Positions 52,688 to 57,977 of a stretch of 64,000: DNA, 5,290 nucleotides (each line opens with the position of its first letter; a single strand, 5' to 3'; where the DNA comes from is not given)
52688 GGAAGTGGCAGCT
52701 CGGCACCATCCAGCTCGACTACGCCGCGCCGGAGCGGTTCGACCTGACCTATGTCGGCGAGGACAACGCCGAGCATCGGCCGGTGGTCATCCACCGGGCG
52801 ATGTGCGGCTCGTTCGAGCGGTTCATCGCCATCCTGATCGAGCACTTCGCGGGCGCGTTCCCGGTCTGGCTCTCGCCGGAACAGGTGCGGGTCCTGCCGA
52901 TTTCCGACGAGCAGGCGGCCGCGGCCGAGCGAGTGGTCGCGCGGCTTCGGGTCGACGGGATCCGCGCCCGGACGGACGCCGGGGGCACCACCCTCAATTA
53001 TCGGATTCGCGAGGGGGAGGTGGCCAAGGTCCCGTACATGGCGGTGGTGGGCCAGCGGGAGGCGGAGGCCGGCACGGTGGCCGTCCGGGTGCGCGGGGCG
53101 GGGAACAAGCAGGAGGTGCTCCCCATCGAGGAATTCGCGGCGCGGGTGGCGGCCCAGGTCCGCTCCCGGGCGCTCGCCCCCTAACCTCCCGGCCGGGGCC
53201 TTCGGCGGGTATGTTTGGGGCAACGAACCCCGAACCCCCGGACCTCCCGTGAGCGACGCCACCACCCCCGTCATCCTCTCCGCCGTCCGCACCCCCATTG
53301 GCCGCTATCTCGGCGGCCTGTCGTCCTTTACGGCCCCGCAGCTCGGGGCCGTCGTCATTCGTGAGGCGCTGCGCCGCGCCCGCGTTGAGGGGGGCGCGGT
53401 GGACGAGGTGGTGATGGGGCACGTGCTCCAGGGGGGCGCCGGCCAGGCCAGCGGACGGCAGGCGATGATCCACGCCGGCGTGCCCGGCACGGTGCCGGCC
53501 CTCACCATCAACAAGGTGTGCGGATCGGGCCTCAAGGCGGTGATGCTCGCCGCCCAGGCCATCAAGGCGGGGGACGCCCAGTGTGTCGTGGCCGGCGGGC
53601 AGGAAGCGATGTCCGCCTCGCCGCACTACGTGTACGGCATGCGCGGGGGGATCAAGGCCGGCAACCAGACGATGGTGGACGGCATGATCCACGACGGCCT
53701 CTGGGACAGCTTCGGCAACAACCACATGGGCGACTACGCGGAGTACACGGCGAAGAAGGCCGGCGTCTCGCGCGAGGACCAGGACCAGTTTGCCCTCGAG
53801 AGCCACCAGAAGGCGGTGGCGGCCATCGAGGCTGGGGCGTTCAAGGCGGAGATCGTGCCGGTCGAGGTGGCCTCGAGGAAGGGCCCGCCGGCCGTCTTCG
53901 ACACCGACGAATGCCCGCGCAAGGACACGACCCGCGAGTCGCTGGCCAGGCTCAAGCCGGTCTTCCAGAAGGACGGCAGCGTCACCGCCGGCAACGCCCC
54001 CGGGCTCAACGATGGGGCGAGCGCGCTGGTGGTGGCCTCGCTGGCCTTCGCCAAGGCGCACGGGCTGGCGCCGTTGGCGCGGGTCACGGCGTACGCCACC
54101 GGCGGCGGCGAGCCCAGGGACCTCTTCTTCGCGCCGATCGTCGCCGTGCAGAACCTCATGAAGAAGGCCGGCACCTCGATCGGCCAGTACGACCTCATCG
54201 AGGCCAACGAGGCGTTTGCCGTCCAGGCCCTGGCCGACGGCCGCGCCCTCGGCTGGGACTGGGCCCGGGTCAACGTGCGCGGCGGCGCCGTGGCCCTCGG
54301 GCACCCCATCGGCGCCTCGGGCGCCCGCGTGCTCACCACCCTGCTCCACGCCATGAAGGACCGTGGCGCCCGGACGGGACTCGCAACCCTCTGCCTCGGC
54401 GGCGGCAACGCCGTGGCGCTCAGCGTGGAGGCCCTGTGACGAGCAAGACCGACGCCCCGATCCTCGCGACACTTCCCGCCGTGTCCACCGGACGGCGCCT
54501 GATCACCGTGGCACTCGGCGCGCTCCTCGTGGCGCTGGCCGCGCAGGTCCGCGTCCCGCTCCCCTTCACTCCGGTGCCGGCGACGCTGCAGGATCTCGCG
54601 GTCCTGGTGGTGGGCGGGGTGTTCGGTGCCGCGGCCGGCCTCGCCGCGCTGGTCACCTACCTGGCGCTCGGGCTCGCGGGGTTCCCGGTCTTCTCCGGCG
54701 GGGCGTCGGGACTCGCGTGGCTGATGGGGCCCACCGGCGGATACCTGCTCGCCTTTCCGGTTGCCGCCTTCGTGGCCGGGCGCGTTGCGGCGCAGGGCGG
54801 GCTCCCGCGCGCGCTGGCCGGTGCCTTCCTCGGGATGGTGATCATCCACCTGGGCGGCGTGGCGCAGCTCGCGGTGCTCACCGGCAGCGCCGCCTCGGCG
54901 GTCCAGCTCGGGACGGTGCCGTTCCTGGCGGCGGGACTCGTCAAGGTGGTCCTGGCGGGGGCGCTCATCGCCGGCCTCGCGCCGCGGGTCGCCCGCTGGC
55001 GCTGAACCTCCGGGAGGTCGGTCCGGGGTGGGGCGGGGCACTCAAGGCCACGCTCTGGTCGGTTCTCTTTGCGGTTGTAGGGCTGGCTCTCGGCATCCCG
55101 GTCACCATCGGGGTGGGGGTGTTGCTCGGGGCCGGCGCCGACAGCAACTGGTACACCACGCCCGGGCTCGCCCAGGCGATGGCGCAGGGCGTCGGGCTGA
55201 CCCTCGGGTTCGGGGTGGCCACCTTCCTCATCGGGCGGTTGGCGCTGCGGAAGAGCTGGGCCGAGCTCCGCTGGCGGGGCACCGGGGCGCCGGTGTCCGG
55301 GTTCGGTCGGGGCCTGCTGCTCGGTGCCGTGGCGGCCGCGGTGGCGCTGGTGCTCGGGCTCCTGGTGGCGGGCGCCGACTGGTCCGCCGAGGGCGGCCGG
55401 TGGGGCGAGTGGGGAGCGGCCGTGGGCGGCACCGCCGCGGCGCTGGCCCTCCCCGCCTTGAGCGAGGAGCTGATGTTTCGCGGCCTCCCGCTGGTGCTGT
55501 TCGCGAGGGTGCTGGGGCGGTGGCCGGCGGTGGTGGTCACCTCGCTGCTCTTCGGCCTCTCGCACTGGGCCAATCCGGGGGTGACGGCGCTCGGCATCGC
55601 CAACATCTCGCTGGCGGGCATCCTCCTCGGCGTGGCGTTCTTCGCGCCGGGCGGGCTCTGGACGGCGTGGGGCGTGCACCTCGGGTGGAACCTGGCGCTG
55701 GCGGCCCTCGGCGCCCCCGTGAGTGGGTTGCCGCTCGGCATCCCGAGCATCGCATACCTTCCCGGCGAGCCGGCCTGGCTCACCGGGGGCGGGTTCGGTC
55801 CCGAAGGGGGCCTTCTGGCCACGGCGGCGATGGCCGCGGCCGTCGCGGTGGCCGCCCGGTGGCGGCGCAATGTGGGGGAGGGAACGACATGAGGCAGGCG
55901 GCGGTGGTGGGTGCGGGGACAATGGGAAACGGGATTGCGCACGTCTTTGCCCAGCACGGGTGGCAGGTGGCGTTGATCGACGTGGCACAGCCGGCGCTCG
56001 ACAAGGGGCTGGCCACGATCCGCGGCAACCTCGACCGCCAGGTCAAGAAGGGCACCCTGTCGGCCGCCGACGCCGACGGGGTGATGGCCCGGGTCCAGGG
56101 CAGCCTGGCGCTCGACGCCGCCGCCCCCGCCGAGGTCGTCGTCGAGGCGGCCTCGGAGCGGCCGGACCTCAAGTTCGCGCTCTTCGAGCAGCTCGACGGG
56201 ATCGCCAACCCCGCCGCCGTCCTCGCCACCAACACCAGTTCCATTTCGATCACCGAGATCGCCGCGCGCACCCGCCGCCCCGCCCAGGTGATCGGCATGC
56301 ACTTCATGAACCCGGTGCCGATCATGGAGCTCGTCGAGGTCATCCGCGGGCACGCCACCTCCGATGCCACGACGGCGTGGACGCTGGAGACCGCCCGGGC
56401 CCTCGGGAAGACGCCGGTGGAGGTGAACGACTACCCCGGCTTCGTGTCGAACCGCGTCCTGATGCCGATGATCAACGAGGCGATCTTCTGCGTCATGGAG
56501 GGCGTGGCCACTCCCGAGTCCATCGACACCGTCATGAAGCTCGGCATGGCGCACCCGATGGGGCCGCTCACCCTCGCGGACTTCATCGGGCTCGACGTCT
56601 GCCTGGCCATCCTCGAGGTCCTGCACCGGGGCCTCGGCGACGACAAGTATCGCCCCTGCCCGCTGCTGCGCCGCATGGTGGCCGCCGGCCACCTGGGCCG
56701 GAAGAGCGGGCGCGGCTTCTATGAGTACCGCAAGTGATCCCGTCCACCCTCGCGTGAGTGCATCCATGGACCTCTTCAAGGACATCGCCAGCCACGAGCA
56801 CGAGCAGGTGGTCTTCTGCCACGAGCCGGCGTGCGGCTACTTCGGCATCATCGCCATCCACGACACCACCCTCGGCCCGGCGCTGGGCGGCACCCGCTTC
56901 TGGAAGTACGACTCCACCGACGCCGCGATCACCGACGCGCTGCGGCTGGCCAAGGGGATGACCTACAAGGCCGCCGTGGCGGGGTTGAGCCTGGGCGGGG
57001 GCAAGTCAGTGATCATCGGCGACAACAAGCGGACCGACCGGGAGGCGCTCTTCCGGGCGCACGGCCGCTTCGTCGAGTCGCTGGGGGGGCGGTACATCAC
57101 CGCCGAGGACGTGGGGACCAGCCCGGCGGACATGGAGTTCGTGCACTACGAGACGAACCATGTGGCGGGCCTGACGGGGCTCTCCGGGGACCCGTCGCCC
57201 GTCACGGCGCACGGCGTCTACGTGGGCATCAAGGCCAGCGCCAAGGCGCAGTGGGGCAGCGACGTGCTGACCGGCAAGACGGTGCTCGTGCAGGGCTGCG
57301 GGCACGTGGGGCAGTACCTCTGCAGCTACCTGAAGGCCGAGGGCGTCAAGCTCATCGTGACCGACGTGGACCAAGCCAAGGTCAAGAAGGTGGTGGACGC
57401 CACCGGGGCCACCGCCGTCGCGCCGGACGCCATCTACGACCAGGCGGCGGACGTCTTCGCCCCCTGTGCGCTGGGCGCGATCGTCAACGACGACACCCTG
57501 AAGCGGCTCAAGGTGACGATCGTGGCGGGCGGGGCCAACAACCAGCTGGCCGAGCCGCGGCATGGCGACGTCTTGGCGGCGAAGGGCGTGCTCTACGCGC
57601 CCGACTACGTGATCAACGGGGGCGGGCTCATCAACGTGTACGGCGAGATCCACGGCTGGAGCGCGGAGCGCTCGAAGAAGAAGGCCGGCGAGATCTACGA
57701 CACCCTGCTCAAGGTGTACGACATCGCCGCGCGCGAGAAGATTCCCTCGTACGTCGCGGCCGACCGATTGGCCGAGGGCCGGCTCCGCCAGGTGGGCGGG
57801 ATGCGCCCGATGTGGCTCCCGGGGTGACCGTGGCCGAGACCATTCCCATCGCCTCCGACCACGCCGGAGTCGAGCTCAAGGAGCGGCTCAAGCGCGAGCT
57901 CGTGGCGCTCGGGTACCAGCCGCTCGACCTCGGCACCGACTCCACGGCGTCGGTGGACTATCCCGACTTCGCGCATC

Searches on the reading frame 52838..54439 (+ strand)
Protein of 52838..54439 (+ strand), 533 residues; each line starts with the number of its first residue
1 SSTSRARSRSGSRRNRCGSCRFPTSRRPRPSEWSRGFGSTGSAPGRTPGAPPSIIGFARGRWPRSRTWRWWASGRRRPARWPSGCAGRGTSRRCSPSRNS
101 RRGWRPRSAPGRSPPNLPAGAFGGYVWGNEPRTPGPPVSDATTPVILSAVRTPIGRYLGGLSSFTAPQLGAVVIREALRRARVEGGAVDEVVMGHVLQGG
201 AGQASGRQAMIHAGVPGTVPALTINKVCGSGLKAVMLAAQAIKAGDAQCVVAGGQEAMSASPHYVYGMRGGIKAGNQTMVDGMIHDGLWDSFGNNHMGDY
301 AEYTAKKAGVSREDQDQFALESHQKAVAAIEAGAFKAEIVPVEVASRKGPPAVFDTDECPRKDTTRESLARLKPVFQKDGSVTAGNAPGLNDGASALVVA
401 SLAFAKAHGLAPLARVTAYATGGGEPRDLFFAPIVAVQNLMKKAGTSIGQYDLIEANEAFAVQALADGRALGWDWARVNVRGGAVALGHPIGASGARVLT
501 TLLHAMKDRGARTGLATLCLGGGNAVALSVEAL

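Call 67: search_protein_families(library=pfam, proteins=[window:52838-54439:+], max_evalue=0.0001)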
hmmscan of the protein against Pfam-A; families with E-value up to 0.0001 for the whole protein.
window:52838-54439:+ (533 aa): 3 families
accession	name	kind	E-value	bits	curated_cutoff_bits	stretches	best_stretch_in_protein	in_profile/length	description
PF00108.29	Thiolase_N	-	2.3e-95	319.3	26.4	1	145-401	2-258/260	Thiolase, N-terminal domain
PF02803.24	Thiolase_C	-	2e-42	144.1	27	1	411-531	2-122/123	Thiolase, C-terminal domain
PF00109.32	ketoacyl-synt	-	6.7e-06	26.3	20.8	1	220-261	166-207/252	Beta-ketoacyl synthase, N-terminal domain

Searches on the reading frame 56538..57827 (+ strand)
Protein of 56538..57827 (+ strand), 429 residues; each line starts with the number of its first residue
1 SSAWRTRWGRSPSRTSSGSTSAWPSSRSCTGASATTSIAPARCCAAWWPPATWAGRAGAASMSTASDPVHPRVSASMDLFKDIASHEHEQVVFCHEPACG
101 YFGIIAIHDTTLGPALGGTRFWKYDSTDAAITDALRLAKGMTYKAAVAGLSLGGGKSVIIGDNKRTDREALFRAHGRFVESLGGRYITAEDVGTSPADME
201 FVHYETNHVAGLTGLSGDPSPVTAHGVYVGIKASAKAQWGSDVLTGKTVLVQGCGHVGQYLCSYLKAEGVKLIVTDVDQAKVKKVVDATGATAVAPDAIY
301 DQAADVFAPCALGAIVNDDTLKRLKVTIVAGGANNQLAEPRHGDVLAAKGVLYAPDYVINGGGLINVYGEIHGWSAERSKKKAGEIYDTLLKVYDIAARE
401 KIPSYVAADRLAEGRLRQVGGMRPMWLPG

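Call 67: search_protein_families(library=pfam, proteins=[window:56538-57827:+], max_evalue=0.0001)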
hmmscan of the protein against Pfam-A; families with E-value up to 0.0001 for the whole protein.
window:56538-57827:+ (429 aa): 4 families
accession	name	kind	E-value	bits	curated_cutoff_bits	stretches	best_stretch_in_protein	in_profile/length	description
PF02812.23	ELFV_dehydrog_N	-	1.5e-28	99.6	25.3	1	88-207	1-128/129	Glu/Leu/Phe/Val dehydrogenase, dimerisation domain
PF00208.27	ELFV_dehydrog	-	3.2e-15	56.9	23.4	1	281-390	88-206/241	Glutamate/Leucine/Phenylalanine/Valine dehydrogenase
PF02826.25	2-Hacid_dh_C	-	2.9e-05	23.9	25.1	1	240-312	30-101/178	D-isomer specific 2-hydroxyacid dehydrogenase, NAD binding domain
PF00670.27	AdoHcyase_NAD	-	8.5e-05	23.2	27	0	241-326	17-102/162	S-adenosyl-L-homocysteine hydrolase, NAD binding domain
